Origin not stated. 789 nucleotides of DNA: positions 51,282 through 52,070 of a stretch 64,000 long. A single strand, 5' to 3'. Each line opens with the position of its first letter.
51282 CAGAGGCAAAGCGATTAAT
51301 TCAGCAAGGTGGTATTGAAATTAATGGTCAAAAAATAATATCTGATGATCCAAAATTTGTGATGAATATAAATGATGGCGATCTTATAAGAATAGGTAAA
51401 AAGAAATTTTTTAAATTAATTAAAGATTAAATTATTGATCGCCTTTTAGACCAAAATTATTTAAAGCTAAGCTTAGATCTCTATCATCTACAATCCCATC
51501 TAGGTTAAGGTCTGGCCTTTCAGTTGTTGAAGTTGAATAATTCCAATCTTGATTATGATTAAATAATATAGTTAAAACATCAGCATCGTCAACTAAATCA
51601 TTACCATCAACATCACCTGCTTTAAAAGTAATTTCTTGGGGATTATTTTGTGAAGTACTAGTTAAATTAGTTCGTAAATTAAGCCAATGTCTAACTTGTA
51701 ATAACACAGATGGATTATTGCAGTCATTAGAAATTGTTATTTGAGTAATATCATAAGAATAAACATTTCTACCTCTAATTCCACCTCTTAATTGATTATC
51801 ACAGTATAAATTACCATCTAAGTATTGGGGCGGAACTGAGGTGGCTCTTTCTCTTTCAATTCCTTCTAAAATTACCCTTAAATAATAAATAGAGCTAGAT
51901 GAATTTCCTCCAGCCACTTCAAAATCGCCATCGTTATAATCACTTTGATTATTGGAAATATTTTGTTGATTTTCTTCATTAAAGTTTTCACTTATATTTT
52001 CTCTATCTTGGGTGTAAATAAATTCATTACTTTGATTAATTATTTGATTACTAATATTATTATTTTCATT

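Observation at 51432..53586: Divergently transcribed pair of dockerin-repeat secreted proteins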

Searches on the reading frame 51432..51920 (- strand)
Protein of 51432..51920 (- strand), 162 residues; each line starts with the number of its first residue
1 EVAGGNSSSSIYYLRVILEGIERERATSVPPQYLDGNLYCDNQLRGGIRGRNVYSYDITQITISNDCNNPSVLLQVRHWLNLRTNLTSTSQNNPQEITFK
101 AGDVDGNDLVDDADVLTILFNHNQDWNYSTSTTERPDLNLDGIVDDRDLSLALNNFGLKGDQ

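Call 26: predict_structure(alignment_id=A2)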
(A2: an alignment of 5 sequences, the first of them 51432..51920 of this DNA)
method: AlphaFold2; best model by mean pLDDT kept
length: 162 residues; sequences in the alignment: 5
mean_pLDDT: 84.4   pTM: 0.77
mean pLDDT of the five models: 84.4, 73.7, 71.3, 67.4, 66.0
residues with pLDDT >= 90: 84; 70-90: 54; 50-70: 17; < 50: 7
segments of 3 or more residues with pLDDT < 50: 1-6
pLDDT, mean of each block of 10 residues (from residue 1): 55 91 61 91 88 84 88 91 94 93 89 94 78 75 91 92 59
secondary structure, 60 per line:
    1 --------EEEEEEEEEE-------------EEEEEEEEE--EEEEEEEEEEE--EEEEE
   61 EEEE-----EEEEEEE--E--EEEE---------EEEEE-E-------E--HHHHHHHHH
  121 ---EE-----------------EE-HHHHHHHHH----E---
elements in order: E9-18 E32-40 E43-53 E56-64 E70-76 E82-85 E95-99 H112-120 H146-154

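Call 28: search_solved_structures(query=A2, max_evalue=1, show_alignments=3)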
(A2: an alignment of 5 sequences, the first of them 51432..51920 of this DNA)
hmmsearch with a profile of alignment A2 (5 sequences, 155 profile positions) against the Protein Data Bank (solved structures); distinct sequences matched with E-value up to 1: 189 (the best 60 are shown).
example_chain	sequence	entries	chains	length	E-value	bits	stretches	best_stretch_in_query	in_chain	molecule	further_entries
2y3n_B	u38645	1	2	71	3.3e-08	36.6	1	95-151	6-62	CELLULOSOMAL FAMILY-48 PROCESSIVE GLYCOSIDE HYDROLASE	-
2b59_B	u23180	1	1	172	4.5e-07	33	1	89-151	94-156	Cellulosomal scaffolding protein A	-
3kcp_A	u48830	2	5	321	1.3e-06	31.4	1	89-151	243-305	Cellulosomal-scaffolding protein A | Cellulosome anchoring protein cohesin region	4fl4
5g5d_B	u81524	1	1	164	7e-06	29.1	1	89-151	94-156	CELLULOSOMAL-SCAFFOLDING PROTEIN A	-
5k39_B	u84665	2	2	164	2.8e-05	27.1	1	57-149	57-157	Dockerin module from a protein of unknown function | Ig domain protein group 2 domain protein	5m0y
4wi0_B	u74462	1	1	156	3.8e-05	26.7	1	92-151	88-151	Cellulosomal scaffoldin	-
4fl4_A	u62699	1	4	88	0.00013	24.9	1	95-148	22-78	Glycoside hydrolase family 9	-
8x39_A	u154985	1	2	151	0.00089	22.2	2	93-152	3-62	Serine protease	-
8x3a_A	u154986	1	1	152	0.00092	22.2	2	93-152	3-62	Serine protease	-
4u3s_B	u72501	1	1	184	0.0016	21.4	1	100-151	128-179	Cellulosomal scaffoldin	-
8ajy_B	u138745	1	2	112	0.0017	21.3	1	94-127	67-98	Dockerin from ScaH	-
2yik_A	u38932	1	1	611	0.0024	20.9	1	88-148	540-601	ENDOGLUCANASE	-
4cj0_A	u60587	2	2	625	0.0028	20.6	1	85-148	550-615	ENDOGLUCANASE D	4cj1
1clc_A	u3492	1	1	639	0.0029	20.6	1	85-148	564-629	ENDOGLUCANASE CELD; EC: 3.2.1.4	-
5lxv_B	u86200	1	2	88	0.0044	20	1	93-145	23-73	Carbohydrate-binding protein WP_009985128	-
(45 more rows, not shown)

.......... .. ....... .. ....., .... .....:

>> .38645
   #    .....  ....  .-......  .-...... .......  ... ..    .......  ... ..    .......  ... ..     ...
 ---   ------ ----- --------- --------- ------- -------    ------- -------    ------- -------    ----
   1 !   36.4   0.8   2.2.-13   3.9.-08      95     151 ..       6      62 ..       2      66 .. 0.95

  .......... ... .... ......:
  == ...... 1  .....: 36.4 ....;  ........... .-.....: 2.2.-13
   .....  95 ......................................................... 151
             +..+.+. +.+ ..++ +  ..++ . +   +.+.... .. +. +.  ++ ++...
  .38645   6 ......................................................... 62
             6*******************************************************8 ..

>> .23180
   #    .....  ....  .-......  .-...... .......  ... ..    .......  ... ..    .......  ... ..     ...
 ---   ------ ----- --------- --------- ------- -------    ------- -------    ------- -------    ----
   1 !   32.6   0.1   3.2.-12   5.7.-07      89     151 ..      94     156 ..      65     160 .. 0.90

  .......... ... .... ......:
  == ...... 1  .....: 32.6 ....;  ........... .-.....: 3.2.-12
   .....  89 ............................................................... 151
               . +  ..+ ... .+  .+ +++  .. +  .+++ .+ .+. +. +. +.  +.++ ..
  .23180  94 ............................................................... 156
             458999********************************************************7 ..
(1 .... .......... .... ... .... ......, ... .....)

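Call 35: fold_search(model_id=the predicted structure, library=pdb)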
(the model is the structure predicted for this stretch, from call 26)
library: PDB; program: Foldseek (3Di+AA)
matches with E <= 10: 1237; with E <= 0.001: 10
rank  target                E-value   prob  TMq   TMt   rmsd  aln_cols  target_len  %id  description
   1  5g5d_B                1.4e-06  1.00  0.60  0.62   4.9       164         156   10  Crystal Structure of the CohScaC2-XDocCipA type II complex from Clostridium thermocellum (released 2017-04-05)
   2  4wi0_B                2.4e-06  1.00  0.56  0.57   5.3       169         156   15  Crystal structure of Coh3ScaB-XDoc_M2ScaA complex: A C-terminal interface mutant of type II Cohesin-X-Dockerin complex (released 2015-10-07)
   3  4u3s_B                4.1e-06  1.00  0.60  0.61   5.0       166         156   13  Crystal structure of Coh3ScaB-XDoc_M1ScaA complex: A N-terminal interface mutant of type II Cohesin-X-Dockerin complex (released 2015-07-29)
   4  2b59_B                7.1e-06  1.00  0.57  0.59   5.1       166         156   12  The type II cohesin dockerin complex (released 2005-10-11)
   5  5k39_B                8.0e-06  1.00  0.65  0.68   4.8       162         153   14  THE TYPE II COHESIN DOCKERIN COMPLEX FROM CLOSTRIDIUM THERMOCELLUM (released 2017-03-29)
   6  4fl4_L                9.6e-06  1.00  0.56  0.32   5.3       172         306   12  Scaffoldin conformation and dynamics revealed by a ternary complex from the Clostridium thermocellum cellulosome (released 2012-06-27)
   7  4fl4_I                9.6e-06  1.00  0.56  0.32   5.1       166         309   11  Scaffoldin conformation and dynamics revealed by a ternary complex from the Clostridium thermocellum cellulosome (released 2012-06-27)
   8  5m0y_B                1.2e-05  1.00  0.62  0.64   4.9       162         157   14  Crystal Structure of the CohScaA-XDocCipB type II complex from Clostridium thermocellum at 1.5Angstrom resolution (released 2017-09-06)
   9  4fl4_C                2.5e-05  1.00  0.59  0.34   5.2       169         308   12  Scaffoldin conformation and dynamics revealed by a ternary complex from the Clostridium thermocellum cellulosome (released 2012-06-27)
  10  3kcp_A                1.0e-04  1.00  0.55  0.32   5.4       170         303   12  Crystal structure of interacting Clostridium thermocellum multimodular components (released 2010-02-09)
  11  6yoa_B                1.7e-03  1.00  0.38  0.44   5.3       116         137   10  Lig v 1 structure and the inflammatory response to the Ole e 1 protein family (released 2020-05-13)
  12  4bug_B                9.2e-03  0.99  0.35  0.15   4.6       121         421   10  Pilus-presented adhesin, Spy0125 (Cpa), Cys426Ala mutant (released 2013-10-09)
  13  4bug_A                1.4e-02  0.99  0.35  0.15   4.6       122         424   10  Pilus-presented adhesin, Spy0125 (Cpa), Cys426Ala mutant (released 2013-10-09)
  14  3uaf                  1.5e-02  0.97  0.33  0.42   5.9       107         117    7  Crystal Structure of a TTR-52 mutant of C. elegans (released 2012-10-24)
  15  9h68_A                1.5e-02  0.57  0.24  0.11  11.4       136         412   11  Crystal Structure of the spore gernation lytic transglycosylase SleC from Clostridioides difficile in its zymogenic fo (released 2025-02-12)
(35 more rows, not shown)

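Call 50: find_related_loci(query=A3, collection=genome_contigs, flank=10000)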
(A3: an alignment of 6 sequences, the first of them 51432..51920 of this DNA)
Query A3 (162 aa) in genome_contigs; peptide patterns used: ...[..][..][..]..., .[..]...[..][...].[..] (x = any residue, [..] = any of these).
600 stretches matched a pattern (row limit reached: there are more); 23 encode a relative of the query (tblastn E <= 1e-3); 23 distinct loci.
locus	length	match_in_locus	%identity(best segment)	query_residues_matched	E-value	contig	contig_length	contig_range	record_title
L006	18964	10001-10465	60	2-160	9e-61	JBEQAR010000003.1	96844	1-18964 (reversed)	MAG: bacterium isolate 03V1_S199.semibin_refined.113 NODE_214_length_96844_cov_3.330107, whole genome shotgun sequence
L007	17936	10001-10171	49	96-158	4e-13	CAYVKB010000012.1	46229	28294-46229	MAG TPA_asm: uncultured Fimbriimonadales bacterium isolate binchicken_co40_70 genome assembly, contig: NODE_638_length_4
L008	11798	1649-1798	54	102-157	1e-11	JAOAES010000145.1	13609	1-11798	MAG: Fimbriimonadales bacterium isolate SKW266 k141_773695, whole genome shotgun sequence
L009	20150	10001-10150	50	102-157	1e-10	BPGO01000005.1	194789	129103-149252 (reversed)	MAG: Fimbriimonadales bacterium KatS3mg016 DNA, contig_1809, whole genome shotgun sequence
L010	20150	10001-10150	54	102-157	8e-11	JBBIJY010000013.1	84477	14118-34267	MAG: Armatimonadota bacterium isolate PFS170222_bin_173 NODE_238_length_84477_cov_14.210952, whole genome shotgun sequen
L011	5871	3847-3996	48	102-157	4e-10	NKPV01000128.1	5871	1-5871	MAG: Armatimonadetes bacterium JP3_11 k99_54824, whole genome shotgun sequence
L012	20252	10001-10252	35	77-162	2e-9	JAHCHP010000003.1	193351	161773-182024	MAG: Fimbriimonadia bacterium isolate TGS_ARM5 ARM5_3, whole genome shotgun sequence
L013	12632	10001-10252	34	77-162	2e-8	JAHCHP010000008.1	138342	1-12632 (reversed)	MAG: Fimbriimonadia bacterium isolate TGS_ARM5 ARM5_8, whole genome shotgun sequence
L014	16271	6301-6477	42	101-162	5e-7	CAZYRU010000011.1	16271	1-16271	MAG TPA_asm: uncultured Gammaproteobacteria bacterium isolate SRP167436_co1_107 genome assembly, contig: NODE_5741_lengt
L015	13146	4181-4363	41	85-157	1e-6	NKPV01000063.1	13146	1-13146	MAG: Armatimonadetes bacterium JP3_11 k99_45722, whole genome shotgun sequence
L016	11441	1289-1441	47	100-157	1e-6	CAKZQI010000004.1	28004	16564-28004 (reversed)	MAG TPA_asm: uncultured Armatimonadetes bacterium isolate SRR5214706_bin.128_CONCOCT_v1.1_MAG genome assembly, contig: E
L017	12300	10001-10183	42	85-157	1e-6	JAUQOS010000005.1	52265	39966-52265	MAG: Armatimonadota bacterium isolate BF2.bins.106.201808 NODE_333_length_52265_cov_59.223426, whole genome shotgun sequ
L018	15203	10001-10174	38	96-156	2e-6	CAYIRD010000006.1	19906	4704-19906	MAG TPA_asm: uncultured Gammaproteobacteria bacterium isolate ERP119705_co24_323 genome assembly, contig: NODE_3054_leng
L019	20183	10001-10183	40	85-157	2e-6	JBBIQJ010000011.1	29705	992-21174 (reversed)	MAG: Armatimonadota bacterium isolate EPF170215_bin_323 NODE_214_length_29705_cov_3.41247, whole genome shotgun sequence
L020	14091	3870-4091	33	81-159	4e-6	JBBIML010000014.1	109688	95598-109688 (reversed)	MAG: Armatimonadota bacterium isolate ETS170220_bin_231 NODE_95_length_109688_cov_3.67709, whole genome shotgun sequence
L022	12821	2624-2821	32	96-159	5e-6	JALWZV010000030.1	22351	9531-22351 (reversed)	MAG: Candidatus Roizmanbacteria bacterium isolate T2_metabat1_scaf2bin.165 T2_NODE_1910_length_22351_cov_2.982496, whole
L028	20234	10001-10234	26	79-159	8e-5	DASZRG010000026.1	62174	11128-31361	MAG TPA_asm: Patescibacteria group bacterium isolate SMAG_U6018 k141_957321, whole genome shotgun sequence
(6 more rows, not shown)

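Call 56: search_protein_families(library=pfam, proteins=[L028:10356-11705:+, L028:7877-10246:+, L022:1520-2833:+, L006:9785-10924:+, L006:8403-9671:+], max_evalue=0.1)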
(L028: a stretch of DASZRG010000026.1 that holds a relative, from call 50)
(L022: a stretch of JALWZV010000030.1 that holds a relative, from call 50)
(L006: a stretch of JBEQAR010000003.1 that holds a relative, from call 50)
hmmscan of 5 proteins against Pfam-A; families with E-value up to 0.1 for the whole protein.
L028:10356-11705:+ (449 aa): 2 families
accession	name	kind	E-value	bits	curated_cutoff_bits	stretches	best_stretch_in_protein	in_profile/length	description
PF00404.24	Dockerin_1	-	1.8e-07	31.7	22.9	1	391-439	1-52/57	Dockerin type I domain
PF13517.12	FG-GAP_3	-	0.00027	21.9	26.9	0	360-403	19-60/61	FG-GAP-like repeat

L028:7877-10246:+ (789 aa): 3 families
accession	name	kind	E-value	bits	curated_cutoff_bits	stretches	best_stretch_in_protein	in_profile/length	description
PF00404.24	Dockerin_1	-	2.7e-08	34.3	22.9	1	732-780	2-53/57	Dockerin type I domain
PF14295.12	PAN_4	-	2.7e-07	31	27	1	248-292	4-49/51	PAN domain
PF13517.12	FG-GAP_3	-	0.043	14.9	26.9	0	704-743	22-60/61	FG-GAP-like repeat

L022:1520-2833:+ (437 aa): 2 families
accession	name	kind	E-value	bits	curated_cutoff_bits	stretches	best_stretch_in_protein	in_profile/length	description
PF00404.24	Dockerin_1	-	1.1e-06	29.2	22.9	1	374-426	1-51/57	Dockerin type I domain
PF22346.2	CARDS_D3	-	0.012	16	27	1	42-120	22-99/142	ADP-ribosylating toxin CARDS, C-terminal beta-trefoil domain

L006:9785-10924:+ (379 aa): 4 families
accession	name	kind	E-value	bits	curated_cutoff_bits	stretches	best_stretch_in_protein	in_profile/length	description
PF00404.24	Dockerin_1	-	0.00051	20.6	22.9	1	168-221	1-54/57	Dockerin type I domain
PF13833.12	EF-hand_8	-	0.0027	17.8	28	0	309-338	23-52/54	EF-hand domain pair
PF07383.17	DUF1496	-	0.055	13.4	20.2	0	267-294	14-41/53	Protein of unknown function (DUF1496)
PF22913.1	NBAS_11th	-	0.082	13.3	27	0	323-353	83-113/125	NBAS subunit of NRZ tethering complex, C-terminal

L006:8403-9671:+ (422 aa): 4 families
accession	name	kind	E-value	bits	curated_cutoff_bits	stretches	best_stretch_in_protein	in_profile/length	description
PF01551.29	Peptidase_M23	-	5.5e-14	52.6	28.7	2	314-375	44-87/96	Peptidase family M23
PF03734.19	YkuD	-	9.5e-12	46.2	23.4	1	66-179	2-144/146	L,D-transpeptidase catalytic domain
PF13128.11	DUF3954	-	0.0026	18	23.7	1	69-86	3-20/49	Protein of unknown function (DUF3954)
PF01655.23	Ribosomal_L32e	-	0.06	14.1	25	0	187-251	12-76/108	Ribosomal protein L32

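Call 83: search_protein_families(library=pfam, proteins=[L006:684-1349:-, L006:1443-2234:+, L006:2234-2695:+, L006:3097-4200:-, L006:4514-5548:-, L006:5552-5956:-, L006:6517-7044:-, L006:7158-8321:-, L006:15081-16241:+, L006:16328-17419:+], max_evalue=0.001)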
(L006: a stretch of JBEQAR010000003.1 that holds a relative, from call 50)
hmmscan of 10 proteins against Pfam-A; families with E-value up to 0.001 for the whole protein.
L006:684-1349:- (221 aa): 1 family
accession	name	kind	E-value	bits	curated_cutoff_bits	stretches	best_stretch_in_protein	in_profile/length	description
PF01966.28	HD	-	7.7e-16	58.9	22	1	34-131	4-114/116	HD domain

L006:1443-2234:+ (263 aa): 0 families

L006:2234-2695:+ (153 aa): 1 family
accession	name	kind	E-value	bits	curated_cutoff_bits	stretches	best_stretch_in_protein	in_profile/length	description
PF00293.34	NUDIX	-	1.1e-15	58.3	21.1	1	7-124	6-126/134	NUDIX domain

L006:3097-4200:- (367 aa): 3 families
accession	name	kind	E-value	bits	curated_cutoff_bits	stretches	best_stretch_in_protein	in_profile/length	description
PF03703.20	bPH_2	-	2e-30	105.3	22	2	90-166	4-77/78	Bacterial PH domain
PF20990.2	DUF2207_C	-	0.00025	21.3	33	0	157-278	71-188/247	Predicted membrane protein (DUF2207) C-terminal domain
PF24649.1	DUF7642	-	0.00045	20.6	27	0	306-344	41-81/100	Domain of unknown function (DUF7642)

L006:4514-5548:- (344 aa): 2 families
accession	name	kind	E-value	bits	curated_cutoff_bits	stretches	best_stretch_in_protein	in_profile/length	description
PF02016.21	Peptidase_S66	-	2e-39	134.9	25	1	15-134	1-121/121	LD-carboxypeptidase N-terminal domain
PF17676.7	Peptidase_S66C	-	1.1e-29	103.9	23.7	1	208-329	1-120/120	LD-carboxypeptidase C-terminal domain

L006:5552-5956:- (134 aa): 2 families
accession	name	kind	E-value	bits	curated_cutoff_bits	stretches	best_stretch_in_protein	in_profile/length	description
PF01230.28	HIT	-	7.5e-21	75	21.5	1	11-107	1-97/98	HIT domain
PF11969.13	DcpS_C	-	1.6e-13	51.5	24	1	4-103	2-100/114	Scavenger mRNA decapping enzyme C-term binding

L006:6517-7044:- (175 aa): 1 family
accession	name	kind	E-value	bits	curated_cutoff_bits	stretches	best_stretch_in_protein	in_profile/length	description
PF01965.30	DJ-1_PfpI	-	1.6e-38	132.5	26.6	1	2-172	1-164/165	DJ-1/PfpI family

L006:7158-8321:- (387 aa): 2 families
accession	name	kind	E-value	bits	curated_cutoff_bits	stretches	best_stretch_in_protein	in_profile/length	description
PF01966.28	HD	-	1e-11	45.6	22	1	50-162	1-113/116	HD domain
PF08668.18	HDOD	-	1.4e-05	25.1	22.9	1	51-113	96-156/196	HDOD domain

L006:15081-16241:+ (386 aa): 0 families

L006:16328-17419:+ (363 aa): 4 families
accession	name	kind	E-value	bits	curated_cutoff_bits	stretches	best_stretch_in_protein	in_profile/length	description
PF01546.33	Peptidase_M20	-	1.1e-29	104.3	24.6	1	63-358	1-205/206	Peptidase family M20/M25/M40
PF07687.19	M20_dimer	-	4.8e-20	71.9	21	1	163-255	4-93/107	Peptidase dimerisation domain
PF05343.19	Peptidase_M42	-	5.8e-05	22.7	23.2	0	83-129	124-169/292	M42 glutamyl aminopeptidase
PF04389.22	Peptidase_M28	-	6.1e-05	23.3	21.3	0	55-138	6-77/193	Peptidase family M28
